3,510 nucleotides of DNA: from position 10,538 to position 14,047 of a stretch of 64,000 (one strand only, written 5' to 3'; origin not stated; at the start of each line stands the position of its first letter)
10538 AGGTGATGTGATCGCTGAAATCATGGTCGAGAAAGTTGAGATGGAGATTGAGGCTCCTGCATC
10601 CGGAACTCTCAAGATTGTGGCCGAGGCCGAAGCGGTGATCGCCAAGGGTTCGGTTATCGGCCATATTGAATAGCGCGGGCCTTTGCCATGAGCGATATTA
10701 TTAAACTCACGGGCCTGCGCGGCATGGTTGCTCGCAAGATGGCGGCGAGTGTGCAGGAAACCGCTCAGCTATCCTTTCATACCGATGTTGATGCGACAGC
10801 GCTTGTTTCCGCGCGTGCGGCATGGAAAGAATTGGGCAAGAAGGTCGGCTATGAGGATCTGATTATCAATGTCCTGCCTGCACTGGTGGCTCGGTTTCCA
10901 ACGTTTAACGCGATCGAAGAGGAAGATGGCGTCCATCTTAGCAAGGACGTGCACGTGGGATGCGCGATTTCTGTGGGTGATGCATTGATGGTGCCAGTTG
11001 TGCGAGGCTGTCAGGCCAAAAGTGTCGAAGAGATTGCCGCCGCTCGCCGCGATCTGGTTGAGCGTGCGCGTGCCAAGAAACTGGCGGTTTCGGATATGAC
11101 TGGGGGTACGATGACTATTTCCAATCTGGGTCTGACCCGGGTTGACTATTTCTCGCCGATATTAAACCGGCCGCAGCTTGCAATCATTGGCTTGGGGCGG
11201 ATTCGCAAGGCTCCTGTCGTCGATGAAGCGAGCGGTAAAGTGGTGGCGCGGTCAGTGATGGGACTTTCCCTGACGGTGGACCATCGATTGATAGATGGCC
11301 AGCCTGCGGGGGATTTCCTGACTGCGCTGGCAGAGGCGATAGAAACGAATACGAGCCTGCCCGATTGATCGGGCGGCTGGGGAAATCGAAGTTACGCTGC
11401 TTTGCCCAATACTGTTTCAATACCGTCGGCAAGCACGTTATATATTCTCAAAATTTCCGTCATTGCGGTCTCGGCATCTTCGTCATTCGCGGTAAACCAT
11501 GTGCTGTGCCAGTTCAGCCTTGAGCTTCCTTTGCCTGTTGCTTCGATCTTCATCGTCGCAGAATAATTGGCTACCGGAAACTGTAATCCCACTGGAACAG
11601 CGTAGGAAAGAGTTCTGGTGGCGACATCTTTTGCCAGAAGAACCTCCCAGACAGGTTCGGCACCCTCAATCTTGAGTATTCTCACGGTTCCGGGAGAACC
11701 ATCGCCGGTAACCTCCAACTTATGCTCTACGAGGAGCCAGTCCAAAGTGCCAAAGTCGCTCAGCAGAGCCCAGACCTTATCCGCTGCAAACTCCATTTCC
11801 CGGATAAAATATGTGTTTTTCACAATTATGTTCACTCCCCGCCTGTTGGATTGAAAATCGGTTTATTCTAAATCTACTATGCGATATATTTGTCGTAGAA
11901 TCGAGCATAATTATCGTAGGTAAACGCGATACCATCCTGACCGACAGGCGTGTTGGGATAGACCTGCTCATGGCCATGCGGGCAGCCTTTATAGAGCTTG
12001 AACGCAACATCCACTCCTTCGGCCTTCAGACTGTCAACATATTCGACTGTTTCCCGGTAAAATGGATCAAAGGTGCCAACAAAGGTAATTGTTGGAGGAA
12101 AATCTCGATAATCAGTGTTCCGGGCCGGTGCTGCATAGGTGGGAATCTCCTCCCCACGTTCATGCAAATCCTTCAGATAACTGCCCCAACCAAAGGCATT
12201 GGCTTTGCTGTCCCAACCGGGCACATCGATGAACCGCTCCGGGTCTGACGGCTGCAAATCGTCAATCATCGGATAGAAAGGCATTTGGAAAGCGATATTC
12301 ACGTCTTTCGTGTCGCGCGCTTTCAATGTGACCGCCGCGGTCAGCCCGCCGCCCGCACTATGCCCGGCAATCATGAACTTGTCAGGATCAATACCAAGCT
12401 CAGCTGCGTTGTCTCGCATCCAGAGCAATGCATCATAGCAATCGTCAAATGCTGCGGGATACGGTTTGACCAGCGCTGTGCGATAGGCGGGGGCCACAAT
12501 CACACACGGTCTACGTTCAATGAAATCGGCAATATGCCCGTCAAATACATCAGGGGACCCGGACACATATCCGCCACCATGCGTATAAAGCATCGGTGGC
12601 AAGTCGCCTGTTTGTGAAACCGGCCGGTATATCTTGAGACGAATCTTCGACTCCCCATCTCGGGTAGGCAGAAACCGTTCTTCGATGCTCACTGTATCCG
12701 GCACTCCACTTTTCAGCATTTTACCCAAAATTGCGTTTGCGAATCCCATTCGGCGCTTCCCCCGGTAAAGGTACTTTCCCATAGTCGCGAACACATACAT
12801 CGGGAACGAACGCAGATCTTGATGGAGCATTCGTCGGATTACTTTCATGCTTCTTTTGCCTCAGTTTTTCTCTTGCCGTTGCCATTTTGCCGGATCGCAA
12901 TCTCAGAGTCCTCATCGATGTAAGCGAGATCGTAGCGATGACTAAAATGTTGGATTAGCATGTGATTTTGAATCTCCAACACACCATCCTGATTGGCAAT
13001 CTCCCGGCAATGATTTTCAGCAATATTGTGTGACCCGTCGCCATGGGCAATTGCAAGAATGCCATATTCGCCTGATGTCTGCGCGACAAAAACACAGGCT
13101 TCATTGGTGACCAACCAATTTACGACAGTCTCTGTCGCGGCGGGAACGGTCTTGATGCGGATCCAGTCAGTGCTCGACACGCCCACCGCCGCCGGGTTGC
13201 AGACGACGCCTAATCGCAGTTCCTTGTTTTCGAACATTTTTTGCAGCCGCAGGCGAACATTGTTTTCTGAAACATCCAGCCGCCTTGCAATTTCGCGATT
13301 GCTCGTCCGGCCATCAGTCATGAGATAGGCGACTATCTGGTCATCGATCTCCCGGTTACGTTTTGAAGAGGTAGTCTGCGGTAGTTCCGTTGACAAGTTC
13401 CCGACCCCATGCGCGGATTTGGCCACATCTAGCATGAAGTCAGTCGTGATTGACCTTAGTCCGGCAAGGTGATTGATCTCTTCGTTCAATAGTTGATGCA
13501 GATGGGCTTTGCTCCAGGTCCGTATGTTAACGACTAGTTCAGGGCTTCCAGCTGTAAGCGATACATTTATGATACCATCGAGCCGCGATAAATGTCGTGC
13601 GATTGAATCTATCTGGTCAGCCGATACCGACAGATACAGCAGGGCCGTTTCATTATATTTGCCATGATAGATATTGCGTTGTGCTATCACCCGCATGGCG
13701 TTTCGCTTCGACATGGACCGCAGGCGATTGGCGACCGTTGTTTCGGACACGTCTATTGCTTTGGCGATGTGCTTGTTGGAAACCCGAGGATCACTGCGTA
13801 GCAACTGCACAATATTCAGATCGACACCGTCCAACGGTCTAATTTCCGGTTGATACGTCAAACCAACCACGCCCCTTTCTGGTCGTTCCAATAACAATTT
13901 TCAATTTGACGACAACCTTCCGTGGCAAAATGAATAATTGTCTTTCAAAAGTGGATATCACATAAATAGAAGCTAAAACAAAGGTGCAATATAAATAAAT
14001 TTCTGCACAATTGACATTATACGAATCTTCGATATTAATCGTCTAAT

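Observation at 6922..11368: TPP-dependent E1alpha/E1beta operon with an inserted Rieske oxygenase and an E2 split into separate lipoyl and catalytic genes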

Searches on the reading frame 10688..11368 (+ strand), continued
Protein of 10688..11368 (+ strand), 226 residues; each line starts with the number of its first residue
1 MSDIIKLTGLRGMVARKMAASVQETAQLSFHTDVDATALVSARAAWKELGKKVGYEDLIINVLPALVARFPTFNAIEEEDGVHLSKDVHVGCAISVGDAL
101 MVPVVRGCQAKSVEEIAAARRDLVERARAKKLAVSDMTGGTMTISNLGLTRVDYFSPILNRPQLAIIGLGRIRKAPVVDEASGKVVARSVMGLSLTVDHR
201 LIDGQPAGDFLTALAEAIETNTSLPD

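Call 77: fold_search(model_id=the predicted structure, library=pdb)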
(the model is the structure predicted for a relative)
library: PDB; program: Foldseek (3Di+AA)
matches with E <= 10: 975; with E <= 0.001: 156
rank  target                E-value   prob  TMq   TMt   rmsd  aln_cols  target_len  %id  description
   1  3mae_B                5.5e-26  1.00  0.88  0.84   2.7       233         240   32  CRYSTAL STRUCTURE OF PROBABLE DIHYDROLIPOAMIDE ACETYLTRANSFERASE FROM LISTERIA MONOCYTOGENES 4b F2365 (released 2010-04-07)
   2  3mae_A                7.5e-26  1.00  0.89  0.86   2.6       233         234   32  CRYSTAL STRUCTURE OF PROBABLE DIHYDROLIPOAMIDE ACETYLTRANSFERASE FROM LISTERIA MONOCYTOGENES 4b F2365 (released 2010-04-07)
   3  3mae_C                1.2e-25  1.00  0.88  0.84   2.7       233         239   32  CRYSTAL STRUCTURE OF PROBABLE DIHYDROLIPOAMIDE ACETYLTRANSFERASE FROM LISTERIA MONOCYTOGENES 4b F2365 (released 2010-04-07)
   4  9a5h_B                2.1e-25  1.00  0.91  0.48   1.6       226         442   32  Integrative model of DLDH1-ODP2 by crosslinking MS and deep learning (released 2024-09-18)
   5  8eqn                  2.7e-25  1.00  0.90  0.88   1.9       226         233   28  BG505 UFO-E2p-L4P nanoparticle reconstructed by focused refinement with a mask around the nanoparticle core (released 2023-04-19)
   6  9njt_A                1.1e-24  1.00  0.89  0.88   2.0       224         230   33  Structure of native octahedral assembly of D. discoideum Odo2 (released 2025-03-12)
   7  3l60                  5.7e-24  1.00  0.89  0.87   2.0       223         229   30  Crystal structure of branched-chain alpha-keto acid dehydrogenase subunit e2 from mycobacterium tuberculosis (released 2010-01-05)
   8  7b9k_A                8.9e-24  1.00  0.89  0.64   2.4       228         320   26  Cryo-EM structure of the dihydrolipoyl transacetylase cubic core of the E. coli pyruvate dehydrogenase complex includi (released 2021-08-11)
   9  6zzn                  1.3e-23  1.00  0.88  0.89   1.9       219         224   30  Crystal structure of the cubic catalytic core of the Mycobacterium tuberculosis branched-chain alphaketoacid acyltransfe (released 2021-08-18)
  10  1c4t_A                1.4e-23  1.00  0.87  0.87   2.6       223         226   30  CATALYTIC DOMAIN FROM TRIMERIC DIHYDROLIPOAMIDE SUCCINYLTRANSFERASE (released 2000-02-18)
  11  1dpc                  1.5e-23  1.00  0.89  0.83   2.3       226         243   30  CRYSTALLOGRAPHIC AND ENZYMATIC INVESTIGATIONS ON THE ROLE OF SER558, HIS610 AND ASN614 IN THE CATALYTIC MECHANISM OF AZO (released 1995-04-20)
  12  1eaa                  1.5e-23  1.00  0.88  0.82   2.3       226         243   30  ATOMIC STRUCTURE OF THE CUBIC CORE OF THE PYRUVATE DEHYDROGENASE MULTIENZYME COMPLEX (released 1993-10-31)
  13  8x02_A                1.6e-23  1.00  0.88  0.85   2.5       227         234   30  E2 core of 2-oxoglutarate dehydrogenase complex (released 2024-10-30)
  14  1dpb                  1.8e-23  1.00  0.88  0.83   2.3       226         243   29  CRYSTALLOGRAPHIC AND ENZYMATIC INVESTIGATIONS ON THE ROLE OF SER558, HIS610 AND ASN614 IN THE CATALYTIC MECHANISM OF AZO (released 1995-04-20)
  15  1b5s_A                2.0e-23  1.00  0.91  0.85   1.7       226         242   28  DIHYDROLIPOYL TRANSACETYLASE (E.C.2.3.1.12) CATALYTIC DOMAIN (RESIDUES 184-425) FROM BACILLUS STEAROTHERMOPHILUS (released 1999-02-16)
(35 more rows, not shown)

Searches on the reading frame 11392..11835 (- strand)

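Call 5: search_protein_families(library=pfam, proteins=[window:11392-11835:-], max_evalue=0.01)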
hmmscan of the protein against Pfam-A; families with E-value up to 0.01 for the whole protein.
window:11392-11835:- (147 aa): 1 family
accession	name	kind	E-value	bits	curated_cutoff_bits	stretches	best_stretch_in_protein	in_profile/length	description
PF10604.15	Polyketide_cyc2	-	3e-13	50.7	27.4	1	17-127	13-128/142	Polyketide cyclase / dehydrase and lipid transport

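Call 6: search_protein_families(library=ncbifam, proteins=[window:11392-11835:-], max_evalue=0.01)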
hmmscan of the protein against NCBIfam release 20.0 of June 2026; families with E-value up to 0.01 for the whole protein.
window:11392-11835:- (147 aa): 0 families

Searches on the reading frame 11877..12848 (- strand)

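Call 5: search_protein_families(library=pfam, proteins=[window:11877-12848:-], max_evalue=0.01)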
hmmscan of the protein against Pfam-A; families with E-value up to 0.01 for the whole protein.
window:11877-12848:- (323 aa): 5 families
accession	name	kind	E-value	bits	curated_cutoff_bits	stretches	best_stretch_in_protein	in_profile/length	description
PF07859.19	Abhydrolase_3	-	3.4e-50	171.2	25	1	86-292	1-207/210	alpha/beta hydrolase fold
PF20434.5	BD-FAE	-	4.8e-19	69.2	26.8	1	71-180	1-113/215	BD-FAE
PF00135.34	COesterase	-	8.6e-12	45.2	27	1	66-178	83-205/515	Carboxylesterase family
PF00326.27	Peptidase_S9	-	1.2e-06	28.7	22.6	1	134-293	45-189/213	Prolyl oligopeptidase family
PF12697.13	Abhydrolase_6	-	4.3e-05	24.7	26.3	1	89-291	4-204/217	Alpha/beta hydrolase family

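Call 6: search_protein_families(library=ncbifam, proteins=[window:11877-12848:-], max_evalue=0.01)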
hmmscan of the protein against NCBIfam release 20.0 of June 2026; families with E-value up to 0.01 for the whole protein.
window:11877-12848:- (323 aa): 11 families
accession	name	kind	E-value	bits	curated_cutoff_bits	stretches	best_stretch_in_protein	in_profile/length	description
NF058653.1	LipP1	equivalog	7.5e-55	185.9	350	1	51-303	42-289/300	LipP1 family hormone-sensitive lipase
NF033149.0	CHL_hydrolase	equivalog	1.4e-37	129.3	500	1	68-298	60-289/310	chloramphenicol hydrolase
NF007547.0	PRK10162.1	equivalog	3.1e-19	69.1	389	1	50-292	56-293/321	acetyl esterase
NF058651.1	GESAG_HSLs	subfamily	1e-17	64.2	430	1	86-293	70-270/296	GESAG motif subfamily hormone-sensitive lipase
NF058649.1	GTSAG_HSLs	subfamily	1.2e-14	54.4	380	1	81-293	89-288/312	GTSAG motif subfamily hormone-sensitive lipase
NF042968.1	AcxylEst_AxeA1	equivalog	3.9e-10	38.7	700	1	62-293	31-244/459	acetylxylan esterase AxeA1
NF052354.1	EstLipQMycob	equivalog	1.5e-07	30.4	700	1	117-180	199-262/418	esterase LipQ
NF058650.1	GCSAG_HSLs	subfamily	2.1e-07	30.8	410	1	116-321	118-312/314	GCSAG motif subfamily hormone-sensitive lipase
NF052620.1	AryltfaseLP1002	equivalog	9.8e-05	21.8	300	1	134-293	84-233/265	lp_1002 family arylesterase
NF050058.1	e_dPHAscl_type1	hypoth_equivalog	0.0019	17.7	150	0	148-175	96-123/276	extracellular catalytic domain type 1 short-chain-length polyhydroxyalkanoate depolymerase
NF041902.1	pecacetest_PaeX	equivalog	0.0053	15.8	550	1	86-175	78-170/318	pectin acetylesterase PaeX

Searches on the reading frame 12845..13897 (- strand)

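Call 5: search_protein_families(library=pfam, proteins=[window:12845-13897:-], max_evalue=0.01)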
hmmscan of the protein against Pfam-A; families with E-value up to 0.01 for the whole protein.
window:12845-13897:- (350 aa): 24 families
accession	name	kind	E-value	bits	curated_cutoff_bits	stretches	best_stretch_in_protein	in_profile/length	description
PF13404.12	HTH_AsnC-type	-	1.7e-21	76.1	27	2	22-62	1-41/42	AsnC-type helix-turn-helix domain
PF13412.12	HTH_24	-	3e-17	62.3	21.9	2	22-64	1-43/48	Winged helix-turn-helix DNA-binding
PF01037.27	AsnC_trans_reg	-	5.8e-12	45.8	25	1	90-156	4-71/73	Lrp/AsnC ligand binding domain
PF08279.18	HTH_11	-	3.7e-08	33.6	25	1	28-75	4-51/55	HTH domain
PF22482.2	AsnC_trans_reg_3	-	6e-08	33.1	24.4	1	85-163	5-90/95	PF0864 C-terminal dimeric alpha+beta barrel domain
PF12840.13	HTH_20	-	2.9e-07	30.8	27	0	188-221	9-42/51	Helix-turn-helix domain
PF08281.18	Sigma70_r4_2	-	3.5e-07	30.2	25.7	1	198-219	27-48/54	Sigma-70, region 4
PF00196.25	GerE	-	5e-07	29.7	23.5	0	192-222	13-42/57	Bacterial regulatory proteins, luxR family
PF22451.2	NirdL-like_HTH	-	2e-05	24.5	27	0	42-69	20-47/47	Siroheme decarboxylase NirDL-like HTH domain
PF13384.12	HTH_23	-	5.7e-05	23.3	24.6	0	29-60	10-39/50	Homeodomain-like domain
PF19187.6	HTH_PafC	-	5.8e-05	23.4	32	0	188-220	9-41/115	PafC helix-turn-helix domain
PF09339.16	HTH_IclR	-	7.2e-05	22.9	22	0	27-64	6-44/52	IclR helix-turn-helix domain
PF04967.18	HTH_10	-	0.00021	21.4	23.1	0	38-63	23-48/53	HTH DNA binding domain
PF08220.18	HTH_DeoR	-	0.00023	21.3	21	0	186-221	3-38/57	DeoR-like helix-turn-helix domain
PF01978.25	TrmB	-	0.00058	20.1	25.6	0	38-74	22-58/68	Sugar-specific transcriptional regulator TrmB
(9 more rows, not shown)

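Call 6: search_protein_families(library=ncbifam, proteins=[window:12845-13897:-], max_evalue=0.01)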
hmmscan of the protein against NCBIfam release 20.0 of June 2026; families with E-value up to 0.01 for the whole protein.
window:12845-13897:- (350 aa): 26 families (the best 25 are shown)
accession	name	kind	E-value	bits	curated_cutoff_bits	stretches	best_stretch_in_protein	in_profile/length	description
NF053758.1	ChrTpTrnRegChrS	equivalog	6e-20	71.6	250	2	181-321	12-153/158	chromate efflux transcriptional regulator ChrS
NF041396.1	TranRegLrp_Halo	equivalog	5.7e-19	68.5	190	2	24-129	5-110/149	HTH-type transcriptional regulator Lrp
NF040947.1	trans_reg_LysM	equivalog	4.6e-18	65.3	180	2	183-312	3-130/136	HTH-type transcriptional regulator LysM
NF040820.1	trans_reg_LrpA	equivalog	2.5e-17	63.1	250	2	184-315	5-137/141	HTH-type transcriptional regulator LrpA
NF008384.0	PRK11179.1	equivalog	2.6e-15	56.6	227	2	21-152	6-139/153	transcriptional regulator AsnC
NF008370.0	PRK11169.1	equivalog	7.9e-11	41.9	233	1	19-161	9-155/164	leucine-responsive transcriptional regulator Lrp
NF041395.1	TranRegLrpA1_Halo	equivalog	2.3e-10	40.6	250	2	28-154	9-136/142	HTH-type transcriptional regulator LrpA1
TIGR01884.1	cas_HTH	subfamily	4.3e-07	29.5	60.2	0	17-65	135-183/202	CRISPR-associated CARF protein Csa3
NF040707.3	Siroheme_Dcarb_AhbB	equivalog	1.8e-06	27.7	125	1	42-109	17-85/146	siroheme decarboxylase subunit beta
NF007935.0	PRK10651.1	equivalog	5.3e-06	25.8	250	0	187-231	162-204/216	two-component system response regulator NarL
TIGR04176.1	MarR_EPS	equivalog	7.5e-05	22.7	88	0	25-71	5-51/105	MarR family EPS-associated transcriptional regulator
NF040708.3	Siroheme_Dcarb_AhbA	equivalog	0.00012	21.8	140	0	42-109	20-87/144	siroheme decarboxylase subunit alpha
TIGR02937.1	sigma70-ECF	superfamily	0.00017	21.3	42.9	0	196-221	132-157/165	sigma-70 family RNA polymerase sigma factor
TIGR04381.1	HTH_TypR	domain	0.00019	21.3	30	0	40-61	23-44/49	TyrR/PhhR family helix-turn-helix DNA-binding protein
NF007505.1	PRK10100.1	equivalog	0.00035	20.3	250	0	186-223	150-185/204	biofilm master transcriptional regulator CsgD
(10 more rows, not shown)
